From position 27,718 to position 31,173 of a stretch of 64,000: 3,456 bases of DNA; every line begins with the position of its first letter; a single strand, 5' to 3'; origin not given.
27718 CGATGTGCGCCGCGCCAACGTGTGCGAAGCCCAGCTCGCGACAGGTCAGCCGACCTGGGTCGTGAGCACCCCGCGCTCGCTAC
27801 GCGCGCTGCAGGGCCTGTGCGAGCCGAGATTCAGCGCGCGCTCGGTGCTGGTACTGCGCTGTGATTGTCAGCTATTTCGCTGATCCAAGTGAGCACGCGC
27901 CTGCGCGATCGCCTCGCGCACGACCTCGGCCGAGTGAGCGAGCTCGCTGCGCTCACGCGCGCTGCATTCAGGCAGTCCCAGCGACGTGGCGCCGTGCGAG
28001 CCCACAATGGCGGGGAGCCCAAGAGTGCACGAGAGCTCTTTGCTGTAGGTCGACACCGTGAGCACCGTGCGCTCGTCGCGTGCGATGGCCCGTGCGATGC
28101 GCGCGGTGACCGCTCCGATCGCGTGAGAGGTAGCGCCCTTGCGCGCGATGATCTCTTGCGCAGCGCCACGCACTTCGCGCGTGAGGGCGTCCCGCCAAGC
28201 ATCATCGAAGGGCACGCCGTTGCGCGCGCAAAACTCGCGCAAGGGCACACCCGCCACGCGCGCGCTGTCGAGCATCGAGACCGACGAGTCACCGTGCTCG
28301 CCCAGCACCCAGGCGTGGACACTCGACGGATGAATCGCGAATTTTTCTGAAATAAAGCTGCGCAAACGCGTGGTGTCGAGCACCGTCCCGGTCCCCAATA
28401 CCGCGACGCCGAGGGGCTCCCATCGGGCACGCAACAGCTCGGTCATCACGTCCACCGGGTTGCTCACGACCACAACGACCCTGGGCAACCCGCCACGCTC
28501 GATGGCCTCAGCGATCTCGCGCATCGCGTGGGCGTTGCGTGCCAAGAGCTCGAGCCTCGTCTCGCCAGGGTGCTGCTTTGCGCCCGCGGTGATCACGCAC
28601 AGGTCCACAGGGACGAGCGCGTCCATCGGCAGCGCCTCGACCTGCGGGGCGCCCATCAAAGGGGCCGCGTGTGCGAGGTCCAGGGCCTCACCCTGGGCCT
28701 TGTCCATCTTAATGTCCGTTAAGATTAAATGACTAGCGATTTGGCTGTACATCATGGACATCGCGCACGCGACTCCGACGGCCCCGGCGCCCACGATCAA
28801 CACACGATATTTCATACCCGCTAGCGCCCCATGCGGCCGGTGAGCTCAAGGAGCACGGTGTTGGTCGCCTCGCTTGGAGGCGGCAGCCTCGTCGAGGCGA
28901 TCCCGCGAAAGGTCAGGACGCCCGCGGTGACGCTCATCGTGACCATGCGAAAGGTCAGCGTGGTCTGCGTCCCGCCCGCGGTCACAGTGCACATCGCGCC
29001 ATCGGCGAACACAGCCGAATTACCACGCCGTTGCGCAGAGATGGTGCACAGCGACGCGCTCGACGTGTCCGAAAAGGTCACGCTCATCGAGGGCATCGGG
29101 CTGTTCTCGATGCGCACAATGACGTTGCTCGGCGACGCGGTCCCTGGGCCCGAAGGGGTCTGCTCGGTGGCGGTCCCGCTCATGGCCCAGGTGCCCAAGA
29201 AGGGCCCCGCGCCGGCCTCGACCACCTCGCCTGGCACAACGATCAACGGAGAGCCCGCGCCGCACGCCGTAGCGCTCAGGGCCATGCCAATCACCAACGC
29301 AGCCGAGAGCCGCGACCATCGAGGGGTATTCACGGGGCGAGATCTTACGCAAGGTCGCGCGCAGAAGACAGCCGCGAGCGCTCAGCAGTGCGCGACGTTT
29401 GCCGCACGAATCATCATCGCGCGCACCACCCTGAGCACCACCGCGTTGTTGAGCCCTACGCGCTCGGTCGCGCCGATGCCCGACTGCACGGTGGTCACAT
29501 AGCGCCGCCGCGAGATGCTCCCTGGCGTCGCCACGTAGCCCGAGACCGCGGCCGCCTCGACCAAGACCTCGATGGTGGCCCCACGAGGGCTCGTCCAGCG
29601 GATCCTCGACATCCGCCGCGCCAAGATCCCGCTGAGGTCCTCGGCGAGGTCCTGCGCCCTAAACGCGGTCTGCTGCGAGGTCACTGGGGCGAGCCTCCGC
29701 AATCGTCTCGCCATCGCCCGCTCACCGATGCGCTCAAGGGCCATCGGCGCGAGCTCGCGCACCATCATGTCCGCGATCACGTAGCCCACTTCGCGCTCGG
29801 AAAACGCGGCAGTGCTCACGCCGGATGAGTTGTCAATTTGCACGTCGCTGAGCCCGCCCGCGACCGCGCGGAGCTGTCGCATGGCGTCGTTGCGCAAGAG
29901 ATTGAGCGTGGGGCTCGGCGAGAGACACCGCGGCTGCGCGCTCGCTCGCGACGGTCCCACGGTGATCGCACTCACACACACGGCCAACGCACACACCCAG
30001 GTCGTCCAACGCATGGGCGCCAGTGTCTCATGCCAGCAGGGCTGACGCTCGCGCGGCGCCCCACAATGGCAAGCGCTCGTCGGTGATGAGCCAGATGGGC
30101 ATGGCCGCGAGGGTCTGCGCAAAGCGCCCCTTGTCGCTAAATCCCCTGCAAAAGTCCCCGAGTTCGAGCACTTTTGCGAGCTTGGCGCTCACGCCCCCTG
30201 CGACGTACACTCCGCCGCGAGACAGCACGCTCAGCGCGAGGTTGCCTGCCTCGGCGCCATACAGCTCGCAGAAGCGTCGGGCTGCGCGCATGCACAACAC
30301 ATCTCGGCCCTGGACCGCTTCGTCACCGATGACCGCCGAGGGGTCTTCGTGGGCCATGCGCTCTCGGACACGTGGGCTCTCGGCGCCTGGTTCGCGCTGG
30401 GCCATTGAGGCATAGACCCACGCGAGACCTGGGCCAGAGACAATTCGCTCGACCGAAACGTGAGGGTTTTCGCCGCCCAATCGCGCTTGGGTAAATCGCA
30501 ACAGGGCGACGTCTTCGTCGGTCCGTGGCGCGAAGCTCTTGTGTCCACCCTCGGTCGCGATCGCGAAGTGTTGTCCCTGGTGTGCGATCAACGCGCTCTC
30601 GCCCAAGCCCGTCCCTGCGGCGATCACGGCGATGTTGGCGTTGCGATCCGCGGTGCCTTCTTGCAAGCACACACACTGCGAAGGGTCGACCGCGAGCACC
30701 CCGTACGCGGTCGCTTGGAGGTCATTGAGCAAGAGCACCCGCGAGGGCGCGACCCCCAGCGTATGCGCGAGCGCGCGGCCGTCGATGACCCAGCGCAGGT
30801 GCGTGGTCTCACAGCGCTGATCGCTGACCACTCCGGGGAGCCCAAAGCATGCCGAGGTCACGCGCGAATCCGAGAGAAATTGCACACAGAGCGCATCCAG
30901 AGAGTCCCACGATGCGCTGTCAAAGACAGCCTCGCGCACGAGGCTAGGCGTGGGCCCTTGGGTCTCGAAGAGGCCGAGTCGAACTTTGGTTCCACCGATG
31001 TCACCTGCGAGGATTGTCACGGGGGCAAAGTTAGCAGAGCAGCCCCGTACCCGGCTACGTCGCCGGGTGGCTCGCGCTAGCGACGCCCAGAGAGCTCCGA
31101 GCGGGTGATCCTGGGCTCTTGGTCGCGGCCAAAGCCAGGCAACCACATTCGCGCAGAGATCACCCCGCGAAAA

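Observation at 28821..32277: Divergently duplicated two-gene secreted cassette (lipoprotein A + secreted B) bracketing glucokinase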

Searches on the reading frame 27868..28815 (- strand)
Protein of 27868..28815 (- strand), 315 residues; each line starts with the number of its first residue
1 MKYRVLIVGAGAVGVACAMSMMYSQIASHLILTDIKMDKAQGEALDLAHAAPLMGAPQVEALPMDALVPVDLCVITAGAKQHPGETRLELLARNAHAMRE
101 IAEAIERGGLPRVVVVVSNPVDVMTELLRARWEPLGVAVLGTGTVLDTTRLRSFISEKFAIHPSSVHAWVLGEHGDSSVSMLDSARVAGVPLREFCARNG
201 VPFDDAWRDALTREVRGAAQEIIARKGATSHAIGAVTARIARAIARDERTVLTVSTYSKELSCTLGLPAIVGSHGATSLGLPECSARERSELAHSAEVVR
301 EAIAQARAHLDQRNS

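Call 6: search_protein_families(library=pfam, proteins=[window:27868-28815:-], max_evalue=1)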
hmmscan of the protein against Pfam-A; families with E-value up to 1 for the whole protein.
window:27868-28815:- (315 aa): 5 families
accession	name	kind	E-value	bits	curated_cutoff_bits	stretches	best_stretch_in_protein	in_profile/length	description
PF00056.29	Ldh_1_N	-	6.8e-31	107.6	27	1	4-128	2-128/141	lactate/malate dehydrogenase, NAD binding domain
PF02866.23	Ldh_1_C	-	2.3e-27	96.6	22.6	1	144-308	1-172/174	lactate/malate dehydrogenase, alpha/beta C-terminal domain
PF13738.12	Pyr_redox_3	-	0.026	14.2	30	1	6-32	1-27/305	Pyridine nucleotide-disulphide oxidoreductase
PF00899.27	ThiF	-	0.073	12.6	28.1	1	2-34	20-51/238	ThiF family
PF03721.20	UDPG_MGDP_dh_N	-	0.81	9.7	27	0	4-39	2-35/187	UDP-glucose/GDP-mannose dehydrogenase family, NAD binding domain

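Call 7: search_protein_families(library=ncbifam, proteins=[window:27868-28815:-], max_evalue=1)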
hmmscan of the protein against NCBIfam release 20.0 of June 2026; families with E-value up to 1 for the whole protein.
window:27868-28815:- (315 aa): 15 families
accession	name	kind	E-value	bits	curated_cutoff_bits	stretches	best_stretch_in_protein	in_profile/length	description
TIGR01771.1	L-LDH-NAD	equivalog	6.7e-84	281.7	303.55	1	7-300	1-298/299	L-lactate dehydrogenase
NF000824.0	PRK00066.1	subfamily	5.3e-75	252.6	339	1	3-306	7-314/316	L-lactate dehydrogenase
NF004863.0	PRK06223.1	subfamily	1.5e-62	211.5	283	1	3-308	4-309/313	malate dehydrogenase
TIGR01763.1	MalateDH_bact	equivalog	1.3e-40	139.5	351.85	1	4-303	3-302/305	malate dehydrogenase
NF041314.1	Malate_DH_Halo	equivalog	5e-35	121.1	550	1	5-301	4-298/304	malate dehydrogenase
TIGR01772.1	MDH_euk_gproteo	equivalog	2.3e-16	60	273.05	1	5-303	2-304/313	malate dehydrogenase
TIGR01759.1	MalateDH-SF1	subfamily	9.3e-15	54.4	345.65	1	25-237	34-248/327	malate dehydrogenase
NF003916.0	PRK05442.1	equivalog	1.5e-10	40.6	271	1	32-240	41-248/328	malate dehydrogenase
TIGR01756.1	LDH_protist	equivalog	6.1e-10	38.7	486.25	1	27-239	17-229/313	lactate dehydrogenase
TIGR01758.1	MDH_euk_cyt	equivalog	2e-08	34.1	470.4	1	26-239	31-245/324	malate dehydrogenase, NAD-dependent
NF005119.0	PRK06552.1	subfamily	0.013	15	238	1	99-155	28-85/213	bifunctional 2-keto-4-hydroxyglutarate aldolase/2-keto-3-deoxy-6-phosphogluconate aldolase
NF009201.0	PRK12549.1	subfamily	0.015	14.4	235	1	3-84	130-211/286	shikimate dehydrogenase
TIGR01988.1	Ubi-OHases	subfamily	0.052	12.4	224.65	1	5-40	2-37/387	ubiquinone biosynthesis hydroxylase, UbiH/UbiF/VisC/COQ6 family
NF053546.1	violacein_VioA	equivalog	0.2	10.9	600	1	5-34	2-31/411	flavin-dependent violacein biosynthesis tryptophan-2 monooxygenase VioA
NF003808.0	PRK05396.1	equivalog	0.63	8.9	380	0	4-39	166-200/341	L-threonine 3-dehydrogenase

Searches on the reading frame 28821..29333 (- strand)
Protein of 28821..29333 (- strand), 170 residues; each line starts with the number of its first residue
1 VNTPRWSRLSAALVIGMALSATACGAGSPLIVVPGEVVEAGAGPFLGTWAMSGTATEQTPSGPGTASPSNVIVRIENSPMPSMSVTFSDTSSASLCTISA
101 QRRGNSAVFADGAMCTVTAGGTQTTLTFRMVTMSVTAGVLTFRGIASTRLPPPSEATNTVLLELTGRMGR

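Call 6: search_protein_families(library=pfam, proteins=[window:28821-29333:-], max_evalue=1)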
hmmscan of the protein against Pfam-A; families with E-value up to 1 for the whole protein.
window:28821-29333:- (170 aa): 0 families

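Call 7: search_protein_families(library=ncbifam, proteins=[window:28821-29333:-], max_evalue=1)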
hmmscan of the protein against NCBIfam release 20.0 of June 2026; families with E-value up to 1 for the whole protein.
window:28821-29333:- (170 aa): 0 families

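Call 48: search_protein_families(library=phrogs, proteins=[window:28821-29333:-], max_evalue=0.1)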
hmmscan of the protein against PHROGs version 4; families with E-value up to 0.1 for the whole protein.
window:28821-29333:- (170 aa): 0 families

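Call 49: search_protein_families(library=padloc, proteins=[window:28821-29333:-], max_evalue=0.1)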
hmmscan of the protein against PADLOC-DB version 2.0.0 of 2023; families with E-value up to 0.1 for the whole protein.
window:28821-29333:- (170 aa): 0 families
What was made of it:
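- Tried and rejected: Pfam, NCBIfam, PHROGs and PADLOC gave nothing for A or B (calls 6, 7, 48, 49).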

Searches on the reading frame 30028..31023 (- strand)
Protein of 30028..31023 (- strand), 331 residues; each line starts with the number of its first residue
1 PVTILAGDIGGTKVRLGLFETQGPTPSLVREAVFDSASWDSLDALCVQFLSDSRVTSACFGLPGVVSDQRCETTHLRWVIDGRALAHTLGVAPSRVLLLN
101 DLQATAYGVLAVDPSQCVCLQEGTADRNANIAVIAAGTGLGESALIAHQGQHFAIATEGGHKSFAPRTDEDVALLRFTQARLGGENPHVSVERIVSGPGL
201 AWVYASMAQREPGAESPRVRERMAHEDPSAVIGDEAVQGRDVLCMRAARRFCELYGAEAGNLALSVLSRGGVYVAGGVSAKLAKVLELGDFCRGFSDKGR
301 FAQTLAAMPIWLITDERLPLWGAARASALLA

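Call 6: search_protein_families(library=pfam, proteins=[window:30028-31023:-], max_evalue=1)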
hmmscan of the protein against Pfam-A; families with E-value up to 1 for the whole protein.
window:30028-31023:- (331 aa): 1 family
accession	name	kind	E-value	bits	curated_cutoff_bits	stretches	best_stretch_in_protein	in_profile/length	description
PF02685.22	Glucokinase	-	4.5e-89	299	22.1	1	5-326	1-310/314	Glucokinase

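Call 7: search_protein_families(library=ncbifam, proteins=[window:30028-31023:-], max_evalue=1)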
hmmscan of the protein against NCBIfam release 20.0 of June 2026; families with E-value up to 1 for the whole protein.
window:30028-31023:- (331 aa): 11 families
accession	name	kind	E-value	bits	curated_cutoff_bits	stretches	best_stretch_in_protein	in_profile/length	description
NF001415.0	PRK00292.1-2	equivalog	2.3e-82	277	333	1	3-328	3-342/346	glucokinase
TIGR00749.1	glk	equivalog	9.4e-69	232.1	225.45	1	5-324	1-315/315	glucokinase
NF001416.0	PRK00292.1-3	equivalog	6.7e-61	206.3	383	1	5-325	14-329/339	glucokinase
NF009073.0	PRK12408.1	subfamily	1.7e-50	172.1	240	1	3-325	17-330/338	glucokinase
NF010701.0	PRK14101.1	equivalog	3.7e-50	170.8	920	1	5-323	21-324/638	bifunctional transcriptional regulator/glucokinase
NF001414.0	PRK00292.1-1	equivalog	8.1e-50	169.9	502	1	5-323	6-309/321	glucokinase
NF001417.0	PRK00292.1-4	equivalog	1e-42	146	468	1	3-323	14-320/342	glucokinase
NF009835.0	PRK13310.1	equivalog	0.001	18.5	380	1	8-227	6-219/303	N-acetylglucosamine kinase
NF007251.0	PRK09698.1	equivalog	0.0061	15.8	253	1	8-71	12-80/304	allose kinase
NF042998.1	bglucokin_BglK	equivalog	0.037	13.3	550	1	4-149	3-141/291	beta-glucoside kinase BglK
TIGR00744.1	ROK_glcA_fam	subfamily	0.19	11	260.35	0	6-166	2-163/318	ROK family glucokinase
